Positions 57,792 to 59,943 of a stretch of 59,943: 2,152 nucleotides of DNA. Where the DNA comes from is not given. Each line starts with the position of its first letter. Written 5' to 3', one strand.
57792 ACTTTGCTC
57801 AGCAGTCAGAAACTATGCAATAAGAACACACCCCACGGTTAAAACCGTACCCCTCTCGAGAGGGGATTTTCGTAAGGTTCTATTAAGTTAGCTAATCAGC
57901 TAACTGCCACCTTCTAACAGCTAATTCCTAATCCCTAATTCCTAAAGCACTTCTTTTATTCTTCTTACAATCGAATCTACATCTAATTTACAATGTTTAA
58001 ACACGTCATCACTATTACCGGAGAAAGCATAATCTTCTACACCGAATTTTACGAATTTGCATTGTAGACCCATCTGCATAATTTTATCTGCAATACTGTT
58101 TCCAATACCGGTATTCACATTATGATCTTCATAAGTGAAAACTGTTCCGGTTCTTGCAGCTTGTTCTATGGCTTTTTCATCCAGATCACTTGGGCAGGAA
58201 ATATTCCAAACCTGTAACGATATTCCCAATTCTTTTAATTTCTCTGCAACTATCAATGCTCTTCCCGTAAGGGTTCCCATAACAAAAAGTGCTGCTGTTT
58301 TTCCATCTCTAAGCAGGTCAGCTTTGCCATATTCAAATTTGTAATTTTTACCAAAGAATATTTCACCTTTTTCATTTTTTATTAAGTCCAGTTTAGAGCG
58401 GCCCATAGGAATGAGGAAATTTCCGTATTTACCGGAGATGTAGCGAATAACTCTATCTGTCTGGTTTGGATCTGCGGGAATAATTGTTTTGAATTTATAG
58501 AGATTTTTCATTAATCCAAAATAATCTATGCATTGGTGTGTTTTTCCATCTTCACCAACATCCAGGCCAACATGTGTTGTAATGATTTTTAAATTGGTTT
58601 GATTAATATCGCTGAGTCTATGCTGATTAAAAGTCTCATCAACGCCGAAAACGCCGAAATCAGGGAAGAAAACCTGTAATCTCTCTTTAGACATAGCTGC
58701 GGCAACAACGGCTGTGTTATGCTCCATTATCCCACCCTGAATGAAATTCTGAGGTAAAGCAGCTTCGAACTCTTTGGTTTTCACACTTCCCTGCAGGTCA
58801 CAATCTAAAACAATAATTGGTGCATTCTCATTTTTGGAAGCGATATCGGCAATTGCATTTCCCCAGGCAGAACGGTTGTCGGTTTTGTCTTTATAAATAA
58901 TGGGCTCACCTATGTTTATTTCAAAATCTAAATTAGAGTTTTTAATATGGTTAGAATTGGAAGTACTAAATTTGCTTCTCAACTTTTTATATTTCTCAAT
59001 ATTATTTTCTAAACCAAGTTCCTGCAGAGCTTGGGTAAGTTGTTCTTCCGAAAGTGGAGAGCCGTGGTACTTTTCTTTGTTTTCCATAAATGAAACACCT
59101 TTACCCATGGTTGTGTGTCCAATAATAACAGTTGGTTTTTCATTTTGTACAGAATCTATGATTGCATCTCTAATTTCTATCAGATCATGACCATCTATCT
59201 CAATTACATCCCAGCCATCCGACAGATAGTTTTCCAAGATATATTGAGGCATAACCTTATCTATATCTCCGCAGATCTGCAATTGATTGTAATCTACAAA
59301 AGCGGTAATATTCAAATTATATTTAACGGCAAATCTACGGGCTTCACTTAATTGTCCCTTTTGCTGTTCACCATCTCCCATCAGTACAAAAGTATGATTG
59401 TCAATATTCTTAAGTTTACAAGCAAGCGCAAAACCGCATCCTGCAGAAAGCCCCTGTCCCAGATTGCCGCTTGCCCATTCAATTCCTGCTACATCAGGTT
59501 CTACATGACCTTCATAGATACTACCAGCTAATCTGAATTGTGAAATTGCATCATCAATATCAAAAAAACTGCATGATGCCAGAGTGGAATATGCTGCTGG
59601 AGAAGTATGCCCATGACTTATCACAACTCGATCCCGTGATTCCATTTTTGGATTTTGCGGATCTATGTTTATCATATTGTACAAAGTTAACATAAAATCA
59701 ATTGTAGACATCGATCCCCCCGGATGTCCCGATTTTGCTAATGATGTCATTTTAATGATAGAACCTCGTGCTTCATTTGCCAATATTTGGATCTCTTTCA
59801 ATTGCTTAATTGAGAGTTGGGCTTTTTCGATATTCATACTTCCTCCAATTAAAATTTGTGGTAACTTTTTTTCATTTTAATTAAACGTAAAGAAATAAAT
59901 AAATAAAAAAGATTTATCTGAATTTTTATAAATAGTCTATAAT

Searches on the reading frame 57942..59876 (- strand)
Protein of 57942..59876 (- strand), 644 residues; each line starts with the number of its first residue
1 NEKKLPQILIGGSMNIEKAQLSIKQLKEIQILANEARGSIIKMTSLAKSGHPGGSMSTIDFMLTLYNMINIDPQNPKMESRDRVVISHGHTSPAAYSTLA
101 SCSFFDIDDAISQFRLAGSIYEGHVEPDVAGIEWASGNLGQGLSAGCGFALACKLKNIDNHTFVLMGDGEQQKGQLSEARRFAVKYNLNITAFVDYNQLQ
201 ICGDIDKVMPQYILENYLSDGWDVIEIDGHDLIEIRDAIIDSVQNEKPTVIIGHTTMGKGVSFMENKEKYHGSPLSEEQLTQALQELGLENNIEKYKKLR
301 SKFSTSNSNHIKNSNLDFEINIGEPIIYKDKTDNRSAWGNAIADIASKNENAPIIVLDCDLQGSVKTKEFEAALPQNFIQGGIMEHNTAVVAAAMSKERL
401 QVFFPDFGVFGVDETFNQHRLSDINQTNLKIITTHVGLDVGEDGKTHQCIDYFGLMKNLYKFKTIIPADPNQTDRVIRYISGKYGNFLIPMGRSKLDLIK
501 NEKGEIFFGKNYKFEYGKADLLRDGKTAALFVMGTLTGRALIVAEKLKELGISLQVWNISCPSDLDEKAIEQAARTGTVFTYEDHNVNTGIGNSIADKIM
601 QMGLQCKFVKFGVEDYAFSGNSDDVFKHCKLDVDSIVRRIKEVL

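Call 58: search_protein_families(library=pfam, proteins=[window:57942-59876:-], max_evalue=0.00001)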
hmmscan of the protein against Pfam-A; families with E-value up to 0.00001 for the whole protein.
window:57942-59876:- (644 aa): 4 families
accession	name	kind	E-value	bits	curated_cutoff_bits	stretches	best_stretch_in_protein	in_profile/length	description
PF00456.26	Transketolase_N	-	1.6e-46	159.2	22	1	40-292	13-280/334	Transketolase, thiamine diphosphate binding domain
PF02780.25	Transketolase_C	-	4.3e-18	65.9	25.9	1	517-636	1-124/124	Transketolase, C-terminal domain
PF02779.29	Transket_pyr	-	1.2e-17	64.5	27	1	332-478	3-152/174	Transketolase, pyrimidine binding domain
PF00676.26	E1_dh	-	1.9e-08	34.1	22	1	118-238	82-203/300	Dehydrogenase E1 component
